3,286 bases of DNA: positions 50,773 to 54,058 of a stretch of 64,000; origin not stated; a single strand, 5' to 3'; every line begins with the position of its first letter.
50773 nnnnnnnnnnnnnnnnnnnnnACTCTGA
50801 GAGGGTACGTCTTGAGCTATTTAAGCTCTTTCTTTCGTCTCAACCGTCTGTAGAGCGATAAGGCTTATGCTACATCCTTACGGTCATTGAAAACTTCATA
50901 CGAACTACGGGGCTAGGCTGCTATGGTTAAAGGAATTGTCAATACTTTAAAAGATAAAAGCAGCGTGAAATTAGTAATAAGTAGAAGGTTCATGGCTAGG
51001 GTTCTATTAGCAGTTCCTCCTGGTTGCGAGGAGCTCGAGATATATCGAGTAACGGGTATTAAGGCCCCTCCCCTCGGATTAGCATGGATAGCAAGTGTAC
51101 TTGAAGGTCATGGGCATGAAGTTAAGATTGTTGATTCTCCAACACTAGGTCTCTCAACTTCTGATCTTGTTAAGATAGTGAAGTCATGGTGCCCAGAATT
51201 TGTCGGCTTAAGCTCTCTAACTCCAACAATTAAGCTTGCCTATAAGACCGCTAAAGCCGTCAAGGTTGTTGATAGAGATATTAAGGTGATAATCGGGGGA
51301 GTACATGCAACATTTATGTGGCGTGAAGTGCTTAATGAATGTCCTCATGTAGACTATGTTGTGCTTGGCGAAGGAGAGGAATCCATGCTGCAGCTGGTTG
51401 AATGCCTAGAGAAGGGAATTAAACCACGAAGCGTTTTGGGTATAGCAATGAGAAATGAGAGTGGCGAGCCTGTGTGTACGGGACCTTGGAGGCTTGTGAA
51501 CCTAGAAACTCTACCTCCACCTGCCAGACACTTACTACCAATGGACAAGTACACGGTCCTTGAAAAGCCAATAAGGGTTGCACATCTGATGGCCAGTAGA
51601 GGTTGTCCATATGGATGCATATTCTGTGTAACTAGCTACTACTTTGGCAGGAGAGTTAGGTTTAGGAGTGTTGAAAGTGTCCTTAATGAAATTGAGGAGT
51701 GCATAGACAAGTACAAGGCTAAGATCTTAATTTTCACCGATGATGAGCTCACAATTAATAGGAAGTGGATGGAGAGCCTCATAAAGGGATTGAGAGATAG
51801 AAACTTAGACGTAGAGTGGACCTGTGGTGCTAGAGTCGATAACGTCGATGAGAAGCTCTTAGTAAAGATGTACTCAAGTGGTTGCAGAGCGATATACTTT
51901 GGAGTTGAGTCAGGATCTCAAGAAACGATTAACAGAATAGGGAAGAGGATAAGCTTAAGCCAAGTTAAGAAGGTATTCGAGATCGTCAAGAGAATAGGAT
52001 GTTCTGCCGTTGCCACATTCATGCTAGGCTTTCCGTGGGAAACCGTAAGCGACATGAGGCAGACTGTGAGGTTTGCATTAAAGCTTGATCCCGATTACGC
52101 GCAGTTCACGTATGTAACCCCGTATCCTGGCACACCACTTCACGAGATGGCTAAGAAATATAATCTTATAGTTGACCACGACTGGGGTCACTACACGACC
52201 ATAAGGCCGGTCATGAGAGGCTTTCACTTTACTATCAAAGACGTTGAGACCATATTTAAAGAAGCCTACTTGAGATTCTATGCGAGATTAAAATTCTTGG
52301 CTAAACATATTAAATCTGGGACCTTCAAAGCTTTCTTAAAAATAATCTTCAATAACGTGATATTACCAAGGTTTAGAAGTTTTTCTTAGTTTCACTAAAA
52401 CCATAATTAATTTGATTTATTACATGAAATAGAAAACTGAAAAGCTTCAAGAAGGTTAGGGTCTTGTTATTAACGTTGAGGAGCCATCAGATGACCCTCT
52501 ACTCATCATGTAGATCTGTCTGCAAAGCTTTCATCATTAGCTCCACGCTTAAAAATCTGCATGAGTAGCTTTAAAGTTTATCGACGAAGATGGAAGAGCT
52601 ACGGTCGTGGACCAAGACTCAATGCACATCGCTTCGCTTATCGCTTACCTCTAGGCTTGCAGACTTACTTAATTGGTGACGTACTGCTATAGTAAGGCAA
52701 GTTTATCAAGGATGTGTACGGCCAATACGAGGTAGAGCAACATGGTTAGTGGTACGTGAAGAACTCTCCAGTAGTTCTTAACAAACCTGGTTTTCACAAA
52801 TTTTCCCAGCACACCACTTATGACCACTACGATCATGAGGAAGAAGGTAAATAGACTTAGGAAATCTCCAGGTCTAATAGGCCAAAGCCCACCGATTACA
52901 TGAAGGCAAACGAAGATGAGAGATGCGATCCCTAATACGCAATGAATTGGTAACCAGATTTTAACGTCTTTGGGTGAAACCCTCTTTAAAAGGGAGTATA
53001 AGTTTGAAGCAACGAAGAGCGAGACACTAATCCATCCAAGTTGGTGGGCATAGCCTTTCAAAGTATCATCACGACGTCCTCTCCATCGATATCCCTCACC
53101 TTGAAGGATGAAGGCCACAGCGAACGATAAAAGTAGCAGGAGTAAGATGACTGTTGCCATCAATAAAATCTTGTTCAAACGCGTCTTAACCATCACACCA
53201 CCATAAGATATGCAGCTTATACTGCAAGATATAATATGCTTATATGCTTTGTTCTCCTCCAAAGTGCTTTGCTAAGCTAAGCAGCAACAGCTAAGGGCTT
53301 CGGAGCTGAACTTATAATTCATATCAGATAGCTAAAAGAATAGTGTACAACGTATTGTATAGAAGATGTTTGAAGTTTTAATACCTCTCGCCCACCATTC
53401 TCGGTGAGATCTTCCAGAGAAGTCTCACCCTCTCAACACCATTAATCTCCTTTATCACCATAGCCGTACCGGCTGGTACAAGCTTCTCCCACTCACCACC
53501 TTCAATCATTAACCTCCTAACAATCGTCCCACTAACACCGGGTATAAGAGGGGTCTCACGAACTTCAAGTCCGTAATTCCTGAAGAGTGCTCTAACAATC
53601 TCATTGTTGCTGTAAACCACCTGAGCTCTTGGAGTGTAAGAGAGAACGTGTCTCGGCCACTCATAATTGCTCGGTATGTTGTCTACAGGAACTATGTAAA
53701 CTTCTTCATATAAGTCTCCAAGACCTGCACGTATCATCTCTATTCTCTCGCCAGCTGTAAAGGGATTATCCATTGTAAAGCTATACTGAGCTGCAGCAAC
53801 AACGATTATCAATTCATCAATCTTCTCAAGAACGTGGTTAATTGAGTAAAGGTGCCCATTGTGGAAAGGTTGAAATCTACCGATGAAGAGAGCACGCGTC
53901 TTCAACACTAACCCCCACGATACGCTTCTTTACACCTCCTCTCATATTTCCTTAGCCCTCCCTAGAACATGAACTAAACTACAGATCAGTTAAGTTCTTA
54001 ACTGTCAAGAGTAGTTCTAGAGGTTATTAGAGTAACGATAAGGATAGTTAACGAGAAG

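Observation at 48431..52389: Two cobalamin-type radical SAM enzymes flanking a QueG/RdhA-like Fe-S protein, directly downstream of the NiFe sulfhydrogenase operon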

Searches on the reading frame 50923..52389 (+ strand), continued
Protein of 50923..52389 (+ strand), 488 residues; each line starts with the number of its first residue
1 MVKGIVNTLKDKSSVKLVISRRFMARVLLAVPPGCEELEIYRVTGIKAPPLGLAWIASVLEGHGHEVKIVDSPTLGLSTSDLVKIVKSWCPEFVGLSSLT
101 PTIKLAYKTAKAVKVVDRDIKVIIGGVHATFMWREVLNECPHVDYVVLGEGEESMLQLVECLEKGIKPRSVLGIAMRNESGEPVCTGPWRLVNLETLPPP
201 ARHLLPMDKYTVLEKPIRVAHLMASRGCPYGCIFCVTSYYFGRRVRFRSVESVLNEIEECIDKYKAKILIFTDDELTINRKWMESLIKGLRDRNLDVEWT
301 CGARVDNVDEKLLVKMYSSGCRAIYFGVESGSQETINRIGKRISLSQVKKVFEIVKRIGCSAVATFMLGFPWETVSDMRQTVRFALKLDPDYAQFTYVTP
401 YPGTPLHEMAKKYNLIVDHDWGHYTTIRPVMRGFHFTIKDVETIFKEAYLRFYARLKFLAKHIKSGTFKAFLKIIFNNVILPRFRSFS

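Call 70: list_cluster_members(proteins=[P0334, P0354, P0347, P0290, P0297, P0303, P0349, P0359, P0249, P0251])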
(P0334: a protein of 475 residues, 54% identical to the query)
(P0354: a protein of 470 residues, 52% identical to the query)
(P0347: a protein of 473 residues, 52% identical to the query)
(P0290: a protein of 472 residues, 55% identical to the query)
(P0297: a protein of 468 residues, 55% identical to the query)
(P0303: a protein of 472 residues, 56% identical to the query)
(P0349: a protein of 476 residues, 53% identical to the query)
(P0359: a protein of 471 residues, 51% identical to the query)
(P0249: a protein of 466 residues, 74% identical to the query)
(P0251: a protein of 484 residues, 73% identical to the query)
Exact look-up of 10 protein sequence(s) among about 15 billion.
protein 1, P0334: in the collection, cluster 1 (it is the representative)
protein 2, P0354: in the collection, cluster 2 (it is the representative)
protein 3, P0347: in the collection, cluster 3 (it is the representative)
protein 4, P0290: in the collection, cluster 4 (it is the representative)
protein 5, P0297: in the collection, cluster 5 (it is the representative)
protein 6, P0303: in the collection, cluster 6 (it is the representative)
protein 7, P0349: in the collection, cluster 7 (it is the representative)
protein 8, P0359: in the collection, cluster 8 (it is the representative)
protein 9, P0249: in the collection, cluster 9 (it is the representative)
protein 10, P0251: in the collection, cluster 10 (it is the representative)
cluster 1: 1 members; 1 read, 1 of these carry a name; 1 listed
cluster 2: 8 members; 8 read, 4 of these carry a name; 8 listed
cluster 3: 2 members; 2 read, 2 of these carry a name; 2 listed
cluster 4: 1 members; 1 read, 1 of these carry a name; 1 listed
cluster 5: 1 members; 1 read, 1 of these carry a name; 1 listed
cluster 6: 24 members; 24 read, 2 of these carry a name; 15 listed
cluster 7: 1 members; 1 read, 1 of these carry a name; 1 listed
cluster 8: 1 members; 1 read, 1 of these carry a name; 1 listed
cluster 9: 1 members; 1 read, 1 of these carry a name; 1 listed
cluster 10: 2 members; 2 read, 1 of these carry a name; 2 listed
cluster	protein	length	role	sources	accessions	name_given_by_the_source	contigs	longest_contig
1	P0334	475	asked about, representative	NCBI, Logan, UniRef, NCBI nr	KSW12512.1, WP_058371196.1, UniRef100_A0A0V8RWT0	radical SAM protein [Pyrodictium occultum] | Radical SAM protein n=1 Tax=Pyrodictium occultum TaxID=2309 RepID=A0A0V8RWT0_PYROC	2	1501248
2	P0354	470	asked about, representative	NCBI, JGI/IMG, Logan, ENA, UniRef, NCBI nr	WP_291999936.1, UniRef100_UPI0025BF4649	radical SAM protein [Caldivirga sp.] | B12-binding domain-containing radical SAM protein n=1 Tax=Caldivirga sp. TaxID=2080243 ...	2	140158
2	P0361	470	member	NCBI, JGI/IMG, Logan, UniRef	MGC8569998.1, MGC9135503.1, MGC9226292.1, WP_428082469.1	B12-binding domain-containing radical SAM protein [Caldivirga sp.] | magnesium-protoporphyrin IX monomethyl ester (oxidative) cyclase | B12-binding domain-containing radical SAM protein n=1 Tax=Caldivirga sp. TaxID=2080243 ...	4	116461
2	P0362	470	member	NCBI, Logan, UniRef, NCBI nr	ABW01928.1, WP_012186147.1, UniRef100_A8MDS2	B12-binding domain-containing radical SAM protein [Caldivirga maquilingensis] | Radical SAM domain protein n=1 Tax=Caldivirga maquilingensis (strain ATCC 700844 / DSM ... | radical SAM protein [Caldivirga maquilingensis]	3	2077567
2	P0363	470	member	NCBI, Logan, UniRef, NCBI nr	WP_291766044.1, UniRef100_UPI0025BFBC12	B12-binding domain-containing radical SAM protein [Caldivirga sp. UBA161] | B12-binding domain-containing radical SAM protein n=1 Tax=Caldivirga sp. UBA161 ... | radical SAM protein [Caldivirga sp. UBA161]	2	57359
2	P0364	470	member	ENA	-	-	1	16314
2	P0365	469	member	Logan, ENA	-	-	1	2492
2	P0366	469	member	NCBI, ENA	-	-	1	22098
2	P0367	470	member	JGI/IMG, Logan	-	-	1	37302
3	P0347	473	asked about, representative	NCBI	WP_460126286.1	B12-binding domain-containing radical SAM protein [Stetteria hydrogenophila]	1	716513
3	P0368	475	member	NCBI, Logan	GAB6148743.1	radical SAM protein [Stetteria hydrogenophila]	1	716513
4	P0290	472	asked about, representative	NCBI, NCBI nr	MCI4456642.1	MAG: cobalamin-dependent protein [Desulfurococcaceae archaeon] | cobalamin-dependent protein [Desulfurococcaceae archaeon]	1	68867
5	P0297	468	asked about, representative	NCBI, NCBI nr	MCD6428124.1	MAG: cobalamin-dependent protein [Desulfurococcales archaeon] | cobalamin-dependent protein [Desulfurococcales archaeon]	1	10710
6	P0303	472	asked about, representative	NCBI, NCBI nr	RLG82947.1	MAG: B12-binding domain-containing radical SAM protein [Thermoprotei archaeon]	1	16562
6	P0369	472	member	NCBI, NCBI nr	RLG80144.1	MAG: B12-binding domain-containing radical SAM protein [Thermoprotei archaeon]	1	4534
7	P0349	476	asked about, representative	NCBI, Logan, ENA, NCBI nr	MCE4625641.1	MAG: B12-binding domain-containing radical SAM protein [Desulfurococcales archaeon] | B12-binding domain-containing radical SAM protein [Desulfurococcales archaeon]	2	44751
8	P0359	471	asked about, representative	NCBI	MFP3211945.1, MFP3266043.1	MAG: radical SAM protein [Thermoproteus sp.]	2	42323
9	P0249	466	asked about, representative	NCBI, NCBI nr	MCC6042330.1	MAG: B12-binding domain-containing radical SAM protein [Candidatus Verstraetearchaeota ... | B12-binding domain-containing radical SAM protein [Candidatus Verstraetearchaeota ...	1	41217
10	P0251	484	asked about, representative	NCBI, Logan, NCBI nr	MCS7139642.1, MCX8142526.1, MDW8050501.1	MAG: B12-binding domain-containing radical SAM protein [Candidatus Nezhaarchaeota ... | B12-binding domain-containing radical SAM protein [Candidatus Nezhaarchaeota archaeon]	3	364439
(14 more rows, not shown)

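Call 75: find_encoding_contigs(protein=P0249, flank=5000, max_places=1)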
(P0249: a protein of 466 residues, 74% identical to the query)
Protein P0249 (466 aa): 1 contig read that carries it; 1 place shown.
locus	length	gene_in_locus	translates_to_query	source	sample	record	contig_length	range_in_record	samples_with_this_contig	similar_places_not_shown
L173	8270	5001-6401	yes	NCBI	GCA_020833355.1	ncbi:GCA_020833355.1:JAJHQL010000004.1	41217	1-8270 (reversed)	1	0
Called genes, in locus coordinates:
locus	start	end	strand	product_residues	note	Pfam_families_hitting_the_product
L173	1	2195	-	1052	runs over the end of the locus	PF00270:DEAD, PF00271:Helicase_C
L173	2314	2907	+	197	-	PF03551:PadR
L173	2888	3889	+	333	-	PF00005:ABC_tran, PF13304:AAA_21 (faint), PF13732:DrrA1-3_C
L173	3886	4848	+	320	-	PF01061:ABC2_membrane, PF12698:ABC2_membrane_3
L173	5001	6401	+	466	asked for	PF02310:B12-binding, PF04055:Radical_SAM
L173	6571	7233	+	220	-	PF01891:CbiM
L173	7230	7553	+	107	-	PF13190:PDGLE (weak)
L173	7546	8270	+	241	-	PF02361:CbiQ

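Call 76: find_encoding_contigs(protein=P0290, flank=5000, max_places=1)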
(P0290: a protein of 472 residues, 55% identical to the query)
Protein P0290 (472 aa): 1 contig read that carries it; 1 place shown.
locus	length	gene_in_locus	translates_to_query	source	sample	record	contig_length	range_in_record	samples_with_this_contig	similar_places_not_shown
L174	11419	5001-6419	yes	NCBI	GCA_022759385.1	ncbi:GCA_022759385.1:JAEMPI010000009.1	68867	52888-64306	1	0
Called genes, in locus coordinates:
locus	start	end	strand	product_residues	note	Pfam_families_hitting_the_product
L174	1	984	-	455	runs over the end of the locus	PF00083:Sugar_tr, PF07690:MFS_1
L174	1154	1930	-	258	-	-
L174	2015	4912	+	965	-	PF01074:Glyco_hydro_38N, PF09261:Alpha-mann_mid, PF07748:Glyco_hydro_38C, PF17677:Glyco_hydro38C2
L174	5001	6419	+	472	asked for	PF02310:B12-binding, PF04055:Radical_SAM, PF13353:Fer4_12 (weak)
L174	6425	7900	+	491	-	PF04055:Radical_SAM, PF13353:Fer4_12, PF13186:SPASM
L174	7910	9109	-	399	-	PF00155:Aminotran_1_2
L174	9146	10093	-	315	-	PF01073:3Beta_HSD, PF01370:Epimerase, PF02719:Polysacc_synt_2, PF04321:RmlD_sub_bind, PF07993:NAD_binding_4 (faint), PF16363:GDP_Man_Dehyd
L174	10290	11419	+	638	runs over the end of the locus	PF00496:SBP_bac_5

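Call 77: find_encoding_contigs(protein=P0359, flank=5000, max_places=1)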
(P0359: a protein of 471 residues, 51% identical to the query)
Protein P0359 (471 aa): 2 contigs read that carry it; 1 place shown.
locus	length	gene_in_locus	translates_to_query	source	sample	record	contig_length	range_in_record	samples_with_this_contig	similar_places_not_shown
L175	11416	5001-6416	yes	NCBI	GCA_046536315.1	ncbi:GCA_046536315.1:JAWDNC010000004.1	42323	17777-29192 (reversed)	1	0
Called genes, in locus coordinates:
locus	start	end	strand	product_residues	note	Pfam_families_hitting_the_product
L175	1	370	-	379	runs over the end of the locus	PF04998:RNA_pol_Rpb1_5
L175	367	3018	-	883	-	PF04997:RNA_pol_Rpb1_1, PF00623:RNA_pol_Rpb1_2, PF04983:RNA_pol_Rpb1_3, PF05000:RNA_pol_Rpb1_4, PF04998:RNA_pol_Rpb1_5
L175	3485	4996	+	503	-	PF04055:Radical_SAM, PF13353:Fer4_12 (faint), PF13186:SPASM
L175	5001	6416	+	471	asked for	PF02310:B12-binding, PF04055:Radical_SAM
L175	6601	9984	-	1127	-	PF04563:RNA_pol_Rpb2_1, PF04561:RNA_pol_Rpb2_2, PF04565:RNA_pol_Rpb2_3, PF04566:RNA_pol_Rpb2_4, PF04567:RNA_pol_Rpb2_5 (weak), PF00562:RNA_pol_Rpb2_6, PF04560:RNA_pol_Rpb2_7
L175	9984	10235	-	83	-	PF01191:RNA_pol_Rpb5_C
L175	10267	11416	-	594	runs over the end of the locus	PF02874:ATP-synt_ab_N, PF16886:ATP-synt_ab_Xtn, PF00006:ATP-synt_ab, PF22919:ATP-synt_VA_C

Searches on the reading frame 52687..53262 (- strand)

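Call 3: search_protein_families(library=pfam, proteins=[window:52687-53262:-], max_evalue=0.01)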
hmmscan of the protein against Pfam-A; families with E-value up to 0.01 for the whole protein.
window:52687-53262:- (191 aa): 2 families
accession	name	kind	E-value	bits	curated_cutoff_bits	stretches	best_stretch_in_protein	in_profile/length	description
PF01292.26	Ni_hydr_CYTB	-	5e-05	23.6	30.1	1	137-185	105-160/179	Prokaryotic cytochrome b561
PF14358.11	DUF4405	-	0.00031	21.6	26.7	1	134-184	1-62/66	Domain of unknown function (DUF4405)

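Call 4: search_protein_families(library=ncbifam, proteins=[window:52687-53262:-], max_evalue=0.01)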
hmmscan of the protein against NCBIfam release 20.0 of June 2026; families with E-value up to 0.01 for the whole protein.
window:52687-53262:- (191 aa): 0 families

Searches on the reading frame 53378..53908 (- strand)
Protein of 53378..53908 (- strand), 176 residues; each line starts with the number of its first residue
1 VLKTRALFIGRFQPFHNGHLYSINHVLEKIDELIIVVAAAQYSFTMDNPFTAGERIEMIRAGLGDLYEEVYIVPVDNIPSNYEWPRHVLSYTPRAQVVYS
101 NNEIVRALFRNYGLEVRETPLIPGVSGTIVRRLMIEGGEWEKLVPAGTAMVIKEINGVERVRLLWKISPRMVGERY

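Call 3: search_protein_families(library=pfam, proteins=[window:53378-53908:-], max_evalue=0.01)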
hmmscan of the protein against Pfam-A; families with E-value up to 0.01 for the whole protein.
window:53378-53908:- (176 aa): 3 families
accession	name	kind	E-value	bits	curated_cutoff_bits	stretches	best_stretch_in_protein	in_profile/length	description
PF01467.32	CTP_transf_like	-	6.6e-14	52.7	21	1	7-132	1-132/133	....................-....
PF08218.17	Citrate_ly_lig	-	0.00027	21.1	20.9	1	13-112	9-101/182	Citrate lyase ligase C-terminal domain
PF05636.17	HIGH_NTase1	-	0.00034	20.4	27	1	11-37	9-35/402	HIGH Nucleotidyl Transferase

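Call 4: search_protein_families(library=ncbifam, proteins=[window:53378-53908:-], max_evalue=0.01)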
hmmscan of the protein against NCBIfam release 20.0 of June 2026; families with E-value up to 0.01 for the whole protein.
window:53378-53908:- (176 aa): 21 families
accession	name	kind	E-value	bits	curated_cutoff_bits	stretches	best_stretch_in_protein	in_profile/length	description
NF002243.0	PRK01153.1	subfamily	2e-55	187.1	127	1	4-164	1-166/175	nicotinamide-nucleotide adenylyltransferase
TIGR01527.1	arch_NMN_Atrans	equivalog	6.5e-53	178.7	181.2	1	5-163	1-164/167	nicotinamide-nucleotide adenylyltransferase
NF003789.0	PRK05379.2-1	equivalog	3.3e-16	59.2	355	1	5-153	9-168/312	bifunctional nicotinamide mononucleotide adenylyltransferase/ADP-ribose pyrophosphatase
NF003791.0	PRK05379.2-3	equivalog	5.9e-16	58.6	409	1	6-80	8-84/340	bifunctional nicotinamide-nucleotide adenylyltransferase/Nudix hydroxylase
NF003786.0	PRK05379.1-2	equivalog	5.5e-15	55.4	397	1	7-89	18-102/354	bifunctional nicotinamide-nucleotide adenylyltransferase/Nudix hydroxylase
NF003788.0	PRK05379.1-5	equivalog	1.5e-14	54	354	1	7-76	9-78/351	bifunctional nicotinamide-nucleotide adenylyltransferase/Nudix hydroxylase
TIGR00125.1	cyt_tran_rel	domain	2.2e-14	53.4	27.7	1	5-62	1-59/65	adenylyltransferase/cytidyltransferase family protein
NF003790.0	PRK05379.2-2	equivalog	1.7e-11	43.8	403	1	5-63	21-79/354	bifunctional nicotinamide mononucleotide adenylyltransferase/ADP-ribose pyrophosphatase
NF010365.0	PRK13793.1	equivalog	6.6e-11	42.2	198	1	7-75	8-77/196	nicotinate-nicotinamide nucleotide adenylyltransferase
NF003785.0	PRK05379.1-1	equivalog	2e-09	37.1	418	1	6-63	5-62/347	bifunctional nicotinamide-nucleotide adenylyltransferase/Nudix hydroxylase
TIGR01510.1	coaD_prev_kdtB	equivalog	5.8e-09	36.1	103.3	1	6-77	2-69/155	pantetheine-phosphate adenylyltransferase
NF003787.0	PRK05379.1-4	equivalog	1.5e-08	34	449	1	7-87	13-95/346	bifunctional nicotinamide-nucleotide adenylyltransferase/Nudix hydroxylase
TIGR01526.1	nadR_NMN_Atrans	equivalog_domain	2.2e-08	33.7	341.15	1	4-61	2-59/325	nicotinamide-nucleotide adenylyltransferase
TIGR00482.1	TIGR00482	equivalog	4.4e-07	30.1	112.45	1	7-64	1-60/194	nicotinate (nicotinamide) nucleotide adenylyltransferase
NF000839.0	PRK00071.1-1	equivalog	9.9e-07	28.9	187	1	4-65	7-69/219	nicotinate-nucleotide adenylyltransferase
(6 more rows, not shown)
